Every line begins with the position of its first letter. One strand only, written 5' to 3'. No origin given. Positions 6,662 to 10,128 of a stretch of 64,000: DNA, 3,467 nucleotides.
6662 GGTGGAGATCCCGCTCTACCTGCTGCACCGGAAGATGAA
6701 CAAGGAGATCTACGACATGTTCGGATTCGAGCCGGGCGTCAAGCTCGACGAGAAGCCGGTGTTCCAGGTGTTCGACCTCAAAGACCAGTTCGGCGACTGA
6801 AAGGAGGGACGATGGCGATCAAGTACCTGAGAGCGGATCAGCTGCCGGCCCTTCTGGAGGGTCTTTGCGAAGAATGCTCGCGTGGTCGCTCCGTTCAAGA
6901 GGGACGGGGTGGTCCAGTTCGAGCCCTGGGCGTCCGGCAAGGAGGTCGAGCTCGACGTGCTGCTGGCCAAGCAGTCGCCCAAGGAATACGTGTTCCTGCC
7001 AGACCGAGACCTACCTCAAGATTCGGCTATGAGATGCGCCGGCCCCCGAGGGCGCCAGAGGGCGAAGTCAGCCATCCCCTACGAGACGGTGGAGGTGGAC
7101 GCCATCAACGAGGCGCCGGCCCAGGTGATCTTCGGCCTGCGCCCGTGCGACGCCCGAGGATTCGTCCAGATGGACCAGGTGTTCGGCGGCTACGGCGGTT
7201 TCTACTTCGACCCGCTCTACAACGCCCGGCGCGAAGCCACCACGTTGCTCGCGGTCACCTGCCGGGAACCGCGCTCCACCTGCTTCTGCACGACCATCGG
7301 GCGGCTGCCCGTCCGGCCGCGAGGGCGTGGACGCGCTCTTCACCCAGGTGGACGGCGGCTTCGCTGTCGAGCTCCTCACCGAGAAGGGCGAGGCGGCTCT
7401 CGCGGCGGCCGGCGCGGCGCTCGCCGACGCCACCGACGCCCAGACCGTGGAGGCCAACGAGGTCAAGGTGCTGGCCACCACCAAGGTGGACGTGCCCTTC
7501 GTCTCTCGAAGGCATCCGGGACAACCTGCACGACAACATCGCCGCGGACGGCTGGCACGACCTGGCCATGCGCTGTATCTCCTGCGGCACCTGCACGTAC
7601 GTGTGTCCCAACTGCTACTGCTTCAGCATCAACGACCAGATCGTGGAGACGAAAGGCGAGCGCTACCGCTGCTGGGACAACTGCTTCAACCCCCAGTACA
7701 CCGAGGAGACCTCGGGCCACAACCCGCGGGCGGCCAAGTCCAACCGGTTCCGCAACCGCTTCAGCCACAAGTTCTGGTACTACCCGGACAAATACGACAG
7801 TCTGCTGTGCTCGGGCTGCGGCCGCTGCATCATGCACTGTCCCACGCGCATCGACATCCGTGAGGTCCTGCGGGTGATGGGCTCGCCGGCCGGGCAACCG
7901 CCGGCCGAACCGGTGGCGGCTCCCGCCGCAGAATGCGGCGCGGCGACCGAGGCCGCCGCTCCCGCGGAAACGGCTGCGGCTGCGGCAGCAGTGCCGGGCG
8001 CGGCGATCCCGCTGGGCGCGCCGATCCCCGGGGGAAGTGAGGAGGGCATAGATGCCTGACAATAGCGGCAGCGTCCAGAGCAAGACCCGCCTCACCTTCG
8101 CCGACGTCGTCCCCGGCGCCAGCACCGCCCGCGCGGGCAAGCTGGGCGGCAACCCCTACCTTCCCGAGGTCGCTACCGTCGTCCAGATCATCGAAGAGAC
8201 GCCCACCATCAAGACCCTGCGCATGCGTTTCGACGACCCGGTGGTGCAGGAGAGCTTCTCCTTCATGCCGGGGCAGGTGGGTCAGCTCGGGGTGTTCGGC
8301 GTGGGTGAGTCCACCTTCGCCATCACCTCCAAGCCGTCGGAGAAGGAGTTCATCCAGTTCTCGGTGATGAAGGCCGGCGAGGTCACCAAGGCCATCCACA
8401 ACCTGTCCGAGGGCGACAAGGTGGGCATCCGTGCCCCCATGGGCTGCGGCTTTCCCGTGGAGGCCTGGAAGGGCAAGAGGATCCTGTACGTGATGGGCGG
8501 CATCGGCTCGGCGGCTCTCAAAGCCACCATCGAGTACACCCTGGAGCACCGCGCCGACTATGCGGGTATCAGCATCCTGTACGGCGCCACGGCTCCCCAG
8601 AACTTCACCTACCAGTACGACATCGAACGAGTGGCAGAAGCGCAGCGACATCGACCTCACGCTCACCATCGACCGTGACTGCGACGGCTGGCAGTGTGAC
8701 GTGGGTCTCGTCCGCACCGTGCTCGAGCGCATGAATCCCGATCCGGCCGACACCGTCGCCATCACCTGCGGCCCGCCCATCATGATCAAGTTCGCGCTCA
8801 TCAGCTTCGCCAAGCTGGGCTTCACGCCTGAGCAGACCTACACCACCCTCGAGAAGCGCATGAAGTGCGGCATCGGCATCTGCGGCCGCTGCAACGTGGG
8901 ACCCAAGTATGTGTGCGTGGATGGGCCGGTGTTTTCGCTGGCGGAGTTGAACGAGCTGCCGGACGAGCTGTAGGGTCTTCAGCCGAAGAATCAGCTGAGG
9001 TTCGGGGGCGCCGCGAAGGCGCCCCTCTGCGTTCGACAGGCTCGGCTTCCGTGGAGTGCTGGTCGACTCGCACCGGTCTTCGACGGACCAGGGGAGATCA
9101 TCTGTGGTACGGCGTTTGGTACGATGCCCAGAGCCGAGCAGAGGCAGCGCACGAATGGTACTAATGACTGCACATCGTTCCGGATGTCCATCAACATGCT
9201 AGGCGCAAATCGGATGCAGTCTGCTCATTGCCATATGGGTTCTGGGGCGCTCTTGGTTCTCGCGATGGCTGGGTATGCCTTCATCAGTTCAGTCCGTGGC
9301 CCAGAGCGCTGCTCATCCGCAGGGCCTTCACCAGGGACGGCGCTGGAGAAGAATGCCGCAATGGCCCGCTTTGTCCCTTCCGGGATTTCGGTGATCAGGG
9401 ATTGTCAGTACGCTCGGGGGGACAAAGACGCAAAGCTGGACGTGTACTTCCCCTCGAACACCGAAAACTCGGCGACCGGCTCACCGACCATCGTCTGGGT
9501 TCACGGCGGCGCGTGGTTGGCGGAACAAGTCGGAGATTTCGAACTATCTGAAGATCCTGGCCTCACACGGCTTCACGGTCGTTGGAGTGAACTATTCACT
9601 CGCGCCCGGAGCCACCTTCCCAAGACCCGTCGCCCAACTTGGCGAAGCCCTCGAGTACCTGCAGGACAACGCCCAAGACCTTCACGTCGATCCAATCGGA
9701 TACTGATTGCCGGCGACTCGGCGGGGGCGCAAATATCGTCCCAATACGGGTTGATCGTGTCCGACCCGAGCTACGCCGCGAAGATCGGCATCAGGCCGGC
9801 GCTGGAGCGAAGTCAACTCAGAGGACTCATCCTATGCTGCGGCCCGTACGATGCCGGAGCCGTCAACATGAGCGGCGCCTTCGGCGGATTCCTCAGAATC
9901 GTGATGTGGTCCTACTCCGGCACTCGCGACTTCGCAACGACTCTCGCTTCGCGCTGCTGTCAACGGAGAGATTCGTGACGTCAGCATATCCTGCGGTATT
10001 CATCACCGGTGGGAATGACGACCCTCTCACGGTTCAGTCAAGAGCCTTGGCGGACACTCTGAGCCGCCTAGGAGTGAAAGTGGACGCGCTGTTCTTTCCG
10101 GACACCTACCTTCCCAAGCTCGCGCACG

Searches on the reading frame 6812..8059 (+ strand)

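Call 29: search_protein_families(library=pfam, proteins=[window:6812-8059:+], max_evalue=0.001)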
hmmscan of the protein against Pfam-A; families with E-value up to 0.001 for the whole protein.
window:6812-8059:+ (415 aa): 9 families
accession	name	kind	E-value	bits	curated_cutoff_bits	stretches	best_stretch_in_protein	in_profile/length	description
PF17179.9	Fer4_22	-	6.1e-31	107.6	27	1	254-347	1-95/95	4Fe-4S dicluster domain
PF12797.12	Fer4_2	-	4.9e-08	32.9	24.5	1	252-266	7-21/22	4Fe-4S binding domain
PF00037.32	Fer4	-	3.4e-06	27.1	21.1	1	328-345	3-20/24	4Fe-4S binding domain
PF13534.11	Fer4_17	-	2.3e-05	25.3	22.2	0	248-267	39-58/61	4Fe-4S dicluster domain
PF12838.12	Fer4_7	-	5.2e-05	24.1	27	0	254-346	1-51/52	4Fe-4S dicluster domain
PF13746.11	Fer4_18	-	7.4e-05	23.4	27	0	333-354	61-82/114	4Fe-4S dicluster domain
PF13183.11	Fer4_8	-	9.8e-05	23.3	27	0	254-347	4-68/68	4Fe-4S dicluster domain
PF13187.11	Fer4_9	-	0.00058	20.3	27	0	228-267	12-49/52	4Fe-4S dicluster domain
PF13237.11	Fer4_10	-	0.00088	19.6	25.5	0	328-355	4-22/53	4Fe-4S dicluster domain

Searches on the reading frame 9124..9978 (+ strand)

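Call 29: search_protein_families(library=pfam, proteins=[window:9124-9978:+], max_evalue=0.001)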
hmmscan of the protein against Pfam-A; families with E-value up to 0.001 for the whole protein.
window:9124-9978:+ (284 aa): 2 families
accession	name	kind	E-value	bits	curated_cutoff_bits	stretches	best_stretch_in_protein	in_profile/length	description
PF20434.5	BD-FAE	-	1.4e-06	28.4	26.8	1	105-135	1-28/215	BD-FAE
PF00135.34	COesterase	-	0.00098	18.6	27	0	105-134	88-117/515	Carboxylesterase family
